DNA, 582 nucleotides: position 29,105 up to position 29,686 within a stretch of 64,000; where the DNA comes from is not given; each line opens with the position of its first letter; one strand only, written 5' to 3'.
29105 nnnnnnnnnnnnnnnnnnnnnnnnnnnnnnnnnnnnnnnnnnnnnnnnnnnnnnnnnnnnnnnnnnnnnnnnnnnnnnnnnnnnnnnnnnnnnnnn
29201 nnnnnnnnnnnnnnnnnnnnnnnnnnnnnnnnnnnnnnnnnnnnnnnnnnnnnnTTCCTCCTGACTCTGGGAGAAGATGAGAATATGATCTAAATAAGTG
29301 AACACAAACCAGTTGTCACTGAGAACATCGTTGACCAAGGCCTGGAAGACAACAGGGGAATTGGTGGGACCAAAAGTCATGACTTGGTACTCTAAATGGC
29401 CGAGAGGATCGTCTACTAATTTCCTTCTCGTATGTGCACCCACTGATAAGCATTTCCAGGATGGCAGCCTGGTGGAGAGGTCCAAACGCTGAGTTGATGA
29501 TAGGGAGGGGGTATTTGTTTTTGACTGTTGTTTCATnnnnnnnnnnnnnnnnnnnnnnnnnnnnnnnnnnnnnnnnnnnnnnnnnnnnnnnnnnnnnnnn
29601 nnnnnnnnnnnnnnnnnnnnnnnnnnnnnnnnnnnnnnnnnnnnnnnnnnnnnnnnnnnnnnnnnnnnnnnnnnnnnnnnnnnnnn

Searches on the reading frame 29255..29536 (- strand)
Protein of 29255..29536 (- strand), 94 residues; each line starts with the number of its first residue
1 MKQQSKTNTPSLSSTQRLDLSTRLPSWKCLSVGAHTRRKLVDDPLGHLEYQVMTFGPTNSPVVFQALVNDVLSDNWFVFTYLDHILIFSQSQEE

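Call 42: search_protein_families(library=pfam, proteins=[window:29255-29536:-], max_evalue=0.1)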
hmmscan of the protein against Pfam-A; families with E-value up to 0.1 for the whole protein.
seq(94 aa): 1 family
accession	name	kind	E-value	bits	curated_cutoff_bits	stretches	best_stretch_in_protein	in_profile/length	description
PF00078.32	RVT_1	-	5.8e-06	26.6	29.6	1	45-94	111-165/205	Reverse transcriptase (RNA-dependent DNA polymerase)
